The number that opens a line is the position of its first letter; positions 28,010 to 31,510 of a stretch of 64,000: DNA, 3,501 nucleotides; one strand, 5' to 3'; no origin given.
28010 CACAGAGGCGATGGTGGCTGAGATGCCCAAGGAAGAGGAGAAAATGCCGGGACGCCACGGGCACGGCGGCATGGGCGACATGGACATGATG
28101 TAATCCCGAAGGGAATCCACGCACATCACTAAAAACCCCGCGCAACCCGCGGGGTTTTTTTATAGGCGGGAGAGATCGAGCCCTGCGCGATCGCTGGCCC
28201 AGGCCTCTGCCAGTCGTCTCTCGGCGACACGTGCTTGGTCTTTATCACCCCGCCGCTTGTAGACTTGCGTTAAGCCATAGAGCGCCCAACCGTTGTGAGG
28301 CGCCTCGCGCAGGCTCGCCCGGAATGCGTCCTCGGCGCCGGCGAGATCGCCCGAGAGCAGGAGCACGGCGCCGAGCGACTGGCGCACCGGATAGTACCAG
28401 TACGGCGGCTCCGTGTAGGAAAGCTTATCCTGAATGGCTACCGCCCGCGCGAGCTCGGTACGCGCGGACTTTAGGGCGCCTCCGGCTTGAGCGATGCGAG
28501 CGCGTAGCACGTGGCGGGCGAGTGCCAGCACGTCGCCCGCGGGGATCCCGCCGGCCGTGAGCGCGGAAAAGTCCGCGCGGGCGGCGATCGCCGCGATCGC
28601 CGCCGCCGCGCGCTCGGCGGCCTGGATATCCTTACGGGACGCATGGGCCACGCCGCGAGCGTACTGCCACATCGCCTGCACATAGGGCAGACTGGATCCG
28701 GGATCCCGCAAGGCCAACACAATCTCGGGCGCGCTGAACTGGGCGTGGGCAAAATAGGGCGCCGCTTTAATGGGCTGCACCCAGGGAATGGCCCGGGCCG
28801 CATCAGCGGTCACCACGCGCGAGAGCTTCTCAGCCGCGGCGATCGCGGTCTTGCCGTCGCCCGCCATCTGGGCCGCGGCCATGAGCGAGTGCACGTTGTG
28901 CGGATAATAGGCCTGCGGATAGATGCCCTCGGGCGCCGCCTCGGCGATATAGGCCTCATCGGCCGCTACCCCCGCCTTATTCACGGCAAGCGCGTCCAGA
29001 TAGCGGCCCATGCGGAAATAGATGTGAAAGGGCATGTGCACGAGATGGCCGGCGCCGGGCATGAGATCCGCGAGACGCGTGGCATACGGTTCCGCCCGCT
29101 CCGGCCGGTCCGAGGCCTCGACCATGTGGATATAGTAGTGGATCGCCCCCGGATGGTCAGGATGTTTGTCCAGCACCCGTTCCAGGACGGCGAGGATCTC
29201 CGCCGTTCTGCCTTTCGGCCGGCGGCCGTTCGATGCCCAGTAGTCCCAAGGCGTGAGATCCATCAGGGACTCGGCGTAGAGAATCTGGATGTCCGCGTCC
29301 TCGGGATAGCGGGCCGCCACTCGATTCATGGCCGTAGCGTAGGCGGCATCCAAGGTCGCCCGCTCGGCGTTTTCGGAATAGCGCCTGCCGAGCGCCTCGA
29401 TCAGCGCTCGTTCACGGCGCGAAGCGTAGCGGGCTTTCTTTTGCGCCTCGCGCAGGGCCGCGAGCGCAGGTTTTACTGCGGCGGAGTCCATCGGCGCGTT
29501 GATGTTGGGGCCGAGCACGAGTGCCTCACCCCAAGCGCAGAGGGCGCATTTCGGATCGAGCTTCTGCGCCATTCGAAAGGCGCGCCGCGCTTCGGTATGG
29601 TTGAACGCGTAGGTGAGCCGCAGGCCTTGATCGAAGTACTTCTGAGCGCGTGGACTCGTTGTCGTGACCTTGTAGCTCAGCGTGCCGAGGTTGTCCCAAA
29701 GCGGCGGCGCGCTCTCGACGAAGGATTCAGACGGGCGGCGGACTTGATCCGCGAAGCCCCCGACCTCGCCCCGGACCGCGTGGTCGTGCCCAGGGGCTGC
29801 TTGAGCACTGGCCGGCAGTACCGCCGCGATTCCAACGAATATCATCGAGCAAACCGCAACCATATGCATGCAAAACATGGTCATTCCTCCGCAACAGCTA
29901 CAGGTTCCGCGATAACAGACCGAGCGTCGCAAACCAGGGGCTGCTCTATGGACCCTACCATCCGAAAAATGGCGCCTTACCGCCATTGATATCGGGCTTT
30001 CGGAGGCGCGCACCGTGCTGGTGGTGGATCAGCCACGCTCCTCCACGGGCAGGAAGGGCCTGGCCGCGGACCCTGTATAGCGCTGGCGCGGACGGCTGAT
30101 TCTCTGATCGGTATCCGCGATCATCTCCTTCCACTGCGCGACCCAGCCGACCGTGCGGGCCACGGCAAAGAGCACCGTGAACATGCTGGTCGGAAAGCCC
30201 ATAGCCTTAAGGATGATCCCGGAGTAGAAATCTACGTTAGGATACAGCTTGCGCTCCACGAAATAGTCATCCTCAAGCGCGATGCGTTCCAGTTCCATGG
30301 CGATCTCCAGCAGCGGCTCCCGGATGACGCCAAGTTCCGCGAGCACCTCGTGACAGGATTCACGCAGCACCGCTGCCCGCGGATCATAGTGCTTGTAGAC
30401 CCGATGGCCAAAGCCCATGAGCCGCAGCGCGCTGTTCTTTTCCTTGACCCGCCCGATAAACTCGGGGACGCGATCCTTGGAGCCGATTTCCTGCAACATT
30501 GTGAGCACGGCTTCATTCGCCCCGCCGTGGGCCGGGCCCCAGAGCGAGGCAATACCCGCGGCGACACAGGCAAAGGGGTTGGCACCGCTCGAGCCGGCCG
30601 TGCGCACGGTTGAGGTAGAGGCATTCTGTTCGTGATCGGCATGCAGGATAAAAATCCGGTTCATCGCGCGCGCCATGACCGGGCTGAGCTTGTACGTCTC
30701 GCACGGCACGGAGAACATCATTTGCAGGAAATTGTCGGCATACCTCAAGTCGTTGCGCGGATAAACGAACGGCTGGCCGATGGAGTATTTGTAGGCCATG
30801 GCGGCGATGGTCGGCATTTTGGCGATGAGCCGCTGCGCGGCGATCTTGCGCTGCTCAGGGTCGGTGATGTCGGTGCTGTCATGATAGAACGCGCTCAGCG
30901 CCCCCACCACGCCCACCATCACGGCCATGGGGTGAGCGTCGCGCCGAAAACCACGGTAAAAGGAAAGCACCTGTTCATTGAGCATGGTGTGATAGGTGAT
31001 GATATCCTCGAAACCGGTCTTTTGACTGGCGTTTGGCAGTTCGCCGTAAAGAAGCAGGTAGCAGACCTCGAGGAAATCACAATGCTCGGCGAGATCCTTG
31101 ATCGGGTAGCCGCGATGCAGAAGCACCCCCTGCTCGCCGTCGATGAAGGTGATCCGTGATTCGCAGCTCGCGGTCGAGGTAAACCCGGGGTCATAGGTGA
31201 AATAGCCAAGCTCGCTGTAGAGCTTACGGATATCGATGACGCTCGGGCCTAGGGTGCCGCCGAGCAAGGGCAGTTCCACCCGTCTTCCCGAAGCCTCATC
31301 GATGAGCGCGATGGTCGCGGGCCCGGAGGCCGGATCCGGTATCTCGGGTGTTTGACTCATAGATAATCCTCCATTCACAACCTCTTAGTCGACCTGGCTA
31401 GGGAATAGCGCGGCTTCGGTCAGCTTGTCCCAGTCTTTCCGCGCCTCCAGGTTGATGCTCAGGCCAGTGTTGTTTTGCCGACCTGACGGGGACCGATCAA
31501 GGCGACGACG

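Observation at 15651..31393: Five copies of a roughly 28-nt motif sit exactly on stop or start codons of hisB/hisH, accB/accC and gltA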

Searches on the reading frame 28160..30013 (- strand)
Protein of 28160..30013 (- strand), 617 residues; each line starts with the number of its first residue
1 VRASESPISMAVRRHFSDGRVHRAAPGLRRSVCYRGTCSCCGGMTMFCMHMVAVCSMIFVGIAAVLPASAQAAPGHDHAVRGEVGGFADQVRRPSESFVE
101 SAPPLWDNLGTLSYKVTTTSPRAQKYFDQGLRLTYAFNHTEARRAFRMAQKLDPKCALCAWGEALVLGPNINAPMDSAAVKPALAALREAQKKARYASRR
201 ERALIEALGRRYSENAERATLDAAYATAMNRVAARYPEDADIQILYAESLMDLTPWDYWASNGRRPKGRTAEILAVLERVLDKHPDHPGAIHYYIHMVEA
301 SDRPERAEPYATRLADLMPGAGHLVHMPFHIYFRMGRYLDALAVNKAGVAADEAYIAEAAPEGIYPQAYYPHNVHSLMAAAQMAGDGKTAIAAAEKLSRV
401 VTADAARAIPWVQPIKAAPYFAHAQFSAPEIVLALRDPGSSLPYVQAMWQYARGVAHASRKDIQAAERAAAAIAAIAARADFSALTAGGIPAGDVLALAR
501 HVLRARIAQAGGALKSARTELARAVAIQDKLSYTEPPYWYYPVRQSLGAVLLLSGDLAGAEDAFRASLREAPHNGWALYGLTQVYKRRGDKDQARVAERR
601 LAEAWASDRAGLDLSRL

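Call 40: search_protein_families(library=pfam, proteins=[window:28160-30013:-])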
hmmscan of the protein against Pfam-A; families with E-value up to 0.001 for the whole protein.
window:28160-30013:- (617 aa): 4 families
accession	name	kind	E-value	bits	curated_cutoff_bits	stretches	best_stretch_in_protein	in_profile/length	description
PF14559.12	TPR_19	-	1.7e-07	31.9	25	1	551-596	1-46/68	Tetratricopeptide repeat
PF00515.34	TPR_1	-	2.4e-05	24.4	27.8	0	547-574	7-34/34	Tetratricopeptide repeat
PF13431.12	TPR_17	-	0.0003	21.2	24.4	0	564-595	2-33/34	Tetratricopeptide repeat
PF13428.12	TPR_14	-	0.0007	20.5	23.5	0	545-583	5-43/44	Tetratricopeptide repeat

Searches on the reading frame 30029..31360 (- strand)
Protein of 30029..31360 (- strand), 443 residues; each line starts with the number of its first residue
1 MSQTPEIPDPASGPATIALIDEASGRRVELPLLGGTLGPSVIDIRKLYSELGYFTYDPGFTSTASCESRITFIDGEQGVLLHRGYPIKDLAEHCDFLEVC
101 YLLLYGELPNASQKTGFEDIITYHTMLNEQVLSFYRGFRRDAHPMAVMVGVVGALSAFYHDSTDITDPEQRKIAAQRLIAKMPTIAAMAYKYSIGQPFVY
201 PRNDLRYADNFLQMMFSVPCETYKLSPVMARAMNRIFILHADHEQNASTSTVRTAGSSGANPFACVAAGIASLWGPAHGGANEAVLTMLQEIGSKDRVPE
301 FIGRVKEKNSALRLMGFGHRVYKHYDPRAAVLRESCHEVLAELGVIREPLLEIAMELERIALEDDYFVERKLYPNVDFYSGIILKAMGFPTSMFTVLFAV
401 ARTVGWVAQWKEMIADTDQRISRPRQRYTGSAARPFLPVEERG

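Call 40: search_protein_families(library=pfam, proteins=[window:30029-31360:-])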
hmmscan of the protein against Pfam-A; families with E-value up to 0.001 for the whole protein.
window:30029-31360:- (443 aa): 1 family
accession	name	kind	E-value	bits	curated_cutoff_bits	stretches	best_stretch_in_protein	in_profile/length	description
PF00285.26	Citrate_synt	-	8.9e-141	469.5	27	1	59-425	1-357/357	Citrate synthase, C-terminal domain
